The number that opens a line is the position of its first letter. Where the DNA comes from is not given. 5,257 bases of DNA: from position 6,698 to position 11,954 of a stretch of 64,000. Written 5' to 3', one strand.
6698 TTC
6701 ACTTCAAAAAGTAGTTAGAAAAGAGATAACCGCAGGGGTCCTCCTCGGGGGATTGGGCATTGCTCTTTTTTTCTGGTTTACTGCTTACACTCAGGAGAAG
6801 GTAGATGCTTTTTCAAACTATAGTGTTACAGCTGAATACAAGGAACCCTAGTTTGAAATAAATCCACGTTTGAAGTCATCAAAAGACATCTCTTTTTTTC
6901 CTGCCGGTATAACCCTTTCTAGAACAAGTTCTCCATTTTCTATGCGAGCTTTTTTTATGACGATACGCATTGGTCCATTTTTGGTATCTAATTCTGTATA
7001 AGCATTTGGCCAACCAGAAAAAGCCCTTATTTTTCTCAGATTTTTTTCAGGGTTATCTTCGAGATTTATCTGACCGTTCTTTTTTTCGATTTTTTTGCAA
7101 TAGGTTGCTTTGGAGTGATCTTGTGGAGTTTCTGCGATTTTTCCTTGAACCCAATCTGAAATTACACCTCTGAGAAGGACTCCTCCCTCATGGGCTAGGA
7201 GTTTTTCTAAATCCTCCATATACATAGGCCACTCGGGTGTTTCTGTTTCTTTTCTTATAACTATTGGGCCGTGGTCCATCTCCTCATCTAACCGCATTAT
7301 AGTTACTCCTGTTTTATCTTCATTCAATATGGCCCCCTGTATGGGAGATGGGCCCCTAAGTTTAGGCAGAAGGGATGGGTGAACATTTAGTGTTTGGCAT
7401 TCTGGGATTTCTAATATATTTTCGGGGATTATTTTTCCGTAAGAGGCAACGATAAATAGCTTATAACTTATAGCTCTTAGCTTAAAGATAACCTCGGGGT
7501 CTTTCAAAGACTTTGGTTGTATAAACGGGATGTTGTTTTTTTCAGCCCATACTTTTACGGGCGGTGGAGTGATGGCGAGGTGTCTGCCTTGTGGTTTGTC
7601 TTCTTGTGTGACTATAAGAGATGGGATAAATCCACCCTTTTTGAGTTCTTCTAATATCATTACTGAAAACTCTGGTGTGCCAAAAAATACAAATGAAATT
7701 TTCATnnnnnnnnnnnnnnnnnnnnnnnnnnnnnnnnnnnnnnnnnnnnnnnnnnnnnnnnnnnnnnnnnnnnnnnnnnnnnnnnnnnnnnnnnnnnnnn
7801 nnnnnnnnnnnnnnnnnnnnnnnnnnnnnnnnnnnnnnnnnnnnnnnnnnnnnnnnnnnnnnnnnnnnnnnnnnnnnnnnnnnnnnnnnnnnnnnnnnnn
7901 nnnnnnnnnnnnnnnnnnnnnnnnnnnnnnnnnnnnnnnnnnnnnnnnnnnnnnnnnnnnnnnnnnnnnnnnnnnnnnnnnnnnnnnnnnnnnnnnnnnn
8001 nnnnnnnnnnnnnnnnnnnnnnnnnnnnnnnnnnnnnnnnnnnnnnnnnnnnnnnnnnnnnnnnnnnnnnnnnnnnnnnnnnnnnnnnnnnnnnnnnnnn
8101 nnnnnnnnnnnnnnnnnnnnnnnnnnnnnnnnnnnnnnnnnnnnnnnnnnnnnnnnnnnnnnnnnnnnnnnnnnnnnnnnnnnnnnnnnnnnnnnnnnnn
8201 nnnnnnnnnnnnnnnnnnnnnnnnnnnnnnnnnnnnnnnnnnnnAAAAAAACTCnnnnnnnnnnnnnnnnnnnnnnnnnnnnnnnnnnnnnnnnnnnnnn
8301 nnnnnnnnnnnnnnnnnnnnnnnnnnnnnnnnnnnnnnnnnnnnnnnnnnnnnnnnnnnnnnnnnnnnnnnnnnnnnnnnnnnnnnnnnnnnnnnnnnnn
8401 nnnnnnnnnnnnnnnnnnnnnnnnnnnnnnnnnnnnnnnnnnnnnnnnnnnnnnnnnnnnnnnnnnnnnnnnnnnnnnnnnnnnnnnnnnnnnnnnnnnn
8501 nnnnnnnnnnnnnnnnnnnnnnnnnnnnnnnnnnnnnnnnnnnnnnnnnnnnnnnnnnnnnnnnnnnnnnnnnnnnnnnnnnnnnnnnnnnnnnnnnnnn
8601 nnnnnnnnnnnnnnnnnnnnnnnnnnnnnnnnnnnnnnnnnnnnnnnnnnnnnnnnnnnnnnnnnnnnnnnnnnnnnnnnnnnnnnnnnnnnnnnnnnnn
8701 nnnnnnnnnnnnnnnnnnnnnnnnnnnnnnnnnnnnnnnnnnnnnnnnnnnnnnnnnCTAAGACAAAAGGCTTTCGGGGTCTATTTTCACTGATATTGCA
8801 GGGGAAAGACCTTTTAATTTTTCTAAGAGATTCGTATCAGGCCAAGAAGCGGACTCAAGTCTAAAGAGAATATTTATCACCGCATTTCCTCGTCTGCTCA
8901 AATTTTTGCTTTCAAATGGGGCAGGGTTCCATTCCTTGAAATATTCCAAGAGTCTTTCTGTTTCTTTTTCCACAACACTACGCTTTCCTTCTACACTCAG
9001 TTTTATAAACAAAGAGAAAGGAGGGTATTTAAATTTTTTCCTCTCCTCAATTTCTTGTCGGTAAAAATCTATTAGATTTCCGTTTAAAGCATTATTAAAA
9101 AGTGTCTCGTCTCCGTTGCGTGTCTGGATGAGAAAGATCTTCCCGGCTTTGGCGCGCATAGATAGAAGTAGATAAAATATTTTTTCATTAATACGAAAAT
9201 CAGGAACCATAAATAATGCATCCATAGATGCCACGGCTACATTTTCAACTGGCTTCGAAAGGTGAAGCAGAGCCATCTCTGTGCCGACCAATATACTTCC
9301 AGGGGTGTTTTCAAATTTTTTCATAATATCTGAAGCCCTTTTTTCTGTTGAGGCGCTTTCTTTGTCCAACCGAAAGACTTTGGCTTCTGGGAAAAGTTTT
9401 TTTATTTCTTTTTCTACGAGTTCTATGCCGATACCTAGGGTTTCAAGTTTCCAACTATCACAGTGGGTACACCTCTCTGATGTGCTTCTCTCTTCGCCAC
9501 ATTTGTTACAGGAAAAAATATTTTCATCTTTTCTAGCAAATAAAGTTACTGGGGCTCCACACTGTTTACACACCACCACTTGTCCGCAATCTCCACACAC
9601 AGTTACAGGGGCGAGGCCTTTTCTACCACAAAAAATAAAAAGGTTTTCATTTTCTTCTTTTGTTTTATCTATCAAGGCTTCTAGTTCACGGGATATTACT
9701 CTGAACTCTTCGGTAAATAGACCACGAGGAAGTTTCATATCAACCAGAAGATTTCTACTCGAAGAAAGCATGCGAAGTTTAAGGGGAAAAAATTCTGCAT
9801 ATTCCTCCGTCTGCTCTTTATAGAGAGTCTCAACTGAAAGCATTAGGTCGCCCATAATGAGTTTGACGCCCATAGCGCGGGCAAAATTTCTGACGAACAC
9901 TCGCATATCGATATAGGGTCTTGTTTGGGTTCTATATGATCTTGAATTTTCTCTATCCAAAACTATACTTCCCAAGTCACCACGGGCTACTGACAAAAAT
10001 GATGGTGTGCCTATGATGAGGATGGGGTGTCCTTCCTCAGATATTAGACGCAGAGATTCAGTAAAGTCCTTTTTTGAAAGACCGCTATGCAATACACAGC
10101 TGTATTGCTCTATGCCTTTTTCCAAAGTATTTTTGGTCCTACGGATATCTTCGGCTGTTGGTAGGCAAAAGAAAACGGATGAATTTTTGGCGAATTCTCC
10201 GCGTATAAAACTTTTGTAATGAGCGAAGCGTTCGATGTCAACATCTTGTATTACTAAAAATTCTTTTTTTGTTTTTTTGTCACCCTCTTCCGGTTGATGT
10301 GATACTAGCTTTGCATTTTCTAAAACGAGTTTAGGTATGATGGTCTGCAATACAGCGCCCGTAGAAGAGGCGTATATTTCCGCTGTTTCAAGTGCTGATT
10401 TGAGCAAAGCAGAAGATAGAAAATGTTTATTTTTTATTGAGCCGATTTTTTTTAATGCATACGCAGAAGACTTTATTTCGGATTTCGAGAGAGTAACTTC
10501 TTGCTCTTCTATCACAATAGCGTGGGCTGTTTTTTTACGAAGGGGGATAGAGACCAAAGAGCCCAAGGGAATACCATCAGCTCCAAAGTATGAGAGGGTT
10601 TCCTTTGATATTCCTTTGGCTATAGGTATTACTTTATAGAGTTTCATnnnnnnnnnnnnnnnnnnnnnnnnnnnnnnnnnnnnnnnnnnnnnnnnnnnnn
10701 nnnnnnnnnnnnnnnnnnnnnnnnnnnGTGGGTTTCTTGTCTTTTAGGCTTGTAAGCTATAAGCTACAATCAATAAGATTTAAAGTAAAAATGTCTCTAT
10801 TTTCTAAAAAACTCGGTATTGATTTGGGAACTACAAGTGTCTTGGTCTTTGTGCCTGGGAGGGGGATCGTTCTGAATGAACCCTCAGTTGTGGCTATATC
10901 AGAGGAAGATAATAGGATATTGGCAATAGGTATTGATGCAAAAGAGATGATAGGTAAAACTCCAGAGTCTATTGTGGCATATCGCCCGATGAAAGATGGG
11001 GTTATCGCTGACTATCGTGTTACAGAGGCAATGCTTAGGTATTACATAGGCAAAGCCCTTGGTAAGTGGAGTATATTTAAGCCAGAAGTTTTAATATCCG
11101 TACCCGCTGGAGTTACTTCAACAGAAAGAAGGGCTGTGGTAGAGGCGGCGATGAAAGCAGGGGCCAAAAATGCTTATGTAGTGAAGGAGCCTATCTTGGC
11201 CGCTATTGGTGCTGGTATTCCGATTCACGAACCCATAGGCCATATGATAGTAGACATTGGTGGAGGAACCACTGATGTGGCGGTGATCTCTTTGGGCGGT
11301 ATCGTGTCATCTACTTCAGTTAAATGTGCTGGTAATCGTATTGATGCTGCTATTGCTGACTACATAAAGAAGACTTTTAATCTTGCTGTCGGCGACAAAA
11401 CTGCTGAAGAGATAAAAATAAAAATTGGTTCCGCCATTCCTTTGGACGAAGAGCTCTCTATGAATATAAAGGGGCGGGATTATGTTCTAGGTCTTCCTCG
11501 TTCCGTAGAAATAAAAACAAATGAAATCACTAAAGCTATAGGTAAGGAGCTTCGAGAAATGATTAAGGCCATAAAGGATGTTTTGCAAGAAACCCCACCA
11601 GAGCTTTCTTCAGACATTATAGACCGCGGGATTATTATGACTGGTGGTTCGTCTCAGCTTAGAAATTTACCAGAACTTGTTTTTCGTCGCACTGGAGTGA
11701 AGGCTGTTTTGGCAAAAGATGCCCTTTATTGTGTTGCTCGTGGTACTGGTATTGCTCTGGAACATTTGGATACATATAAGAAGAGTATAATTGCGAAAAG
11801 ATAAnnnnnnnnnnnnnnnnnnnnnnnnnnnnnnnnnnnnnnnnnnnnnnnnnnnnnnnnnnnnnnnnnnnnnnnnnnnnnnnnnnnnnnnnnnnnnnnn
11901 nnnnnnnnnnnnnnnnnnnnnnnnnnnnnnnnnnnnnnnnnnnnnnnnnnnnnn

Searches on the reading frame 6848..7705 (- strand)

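Call 83: search_protein_families(library=pfam, proteins=[window:6848-7705:-], max_evalue=0.0001)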
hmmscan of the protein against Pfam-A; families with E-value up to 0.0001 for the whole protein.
window:6848-7705:- (285 aa): 2 families
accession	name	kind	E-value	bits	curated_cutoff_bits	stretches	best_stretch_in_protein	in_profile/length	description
PF00551.24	Formyl_trans_N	-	2.5e-33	115.8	26.1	1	1-157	1-157/181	Formyl transferase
PF02911.23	Formyl_trans_C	-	3.7e-08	33.9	21.1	1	205-257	1-49/100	Formyl transferase, C-terminal domain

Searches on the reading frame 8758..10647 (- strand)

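Call 83: search_protein_families(library=pfam, proteins=[window:8758-10647:-], max_evalue=0.0001)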
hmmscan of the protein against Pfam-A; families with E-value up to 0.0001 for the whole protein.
window:8758-10647:- (629 aa): 1 family
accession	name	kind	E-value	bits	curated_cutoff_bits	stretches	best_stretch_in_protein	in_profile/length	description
PF17764.6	PriA_3primeBD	-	5.8e-06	26.5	22.7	1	27-105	23-96/96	3'DNA-binding domain (3'BD)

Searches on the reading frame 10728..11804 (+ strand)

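Call 83: search_protein_families(library=pfam, proteins=[window:10728-11804:+], max_evalue=0.0001)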
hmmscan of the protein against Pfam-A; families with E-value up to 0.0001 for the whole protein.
window:10728-11804:+ (358 aa): 5 families
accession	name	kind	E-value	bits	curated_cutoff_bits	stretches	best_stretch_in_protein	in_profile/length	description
PF06723.19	MreB_Mbl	-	1.2e-132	442.2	27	1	27-351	2-326/327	MreB/Mbl protein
PF00012.26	HSP70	-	1.3e-12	47.2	20.6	1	120-340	135-368/599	Hsp70 protein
PF14450.12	FtsA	-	1.5e-12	48.4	31.8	1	174-329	2-110/127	Cell division protein FtsA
PF00022.25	Actin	-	2.5e-11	43.2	27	1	52-216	31-190/410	Actin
PF25216.1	Volactin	-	2.3e-05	24.5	35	1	54-342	48-319/321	Volactin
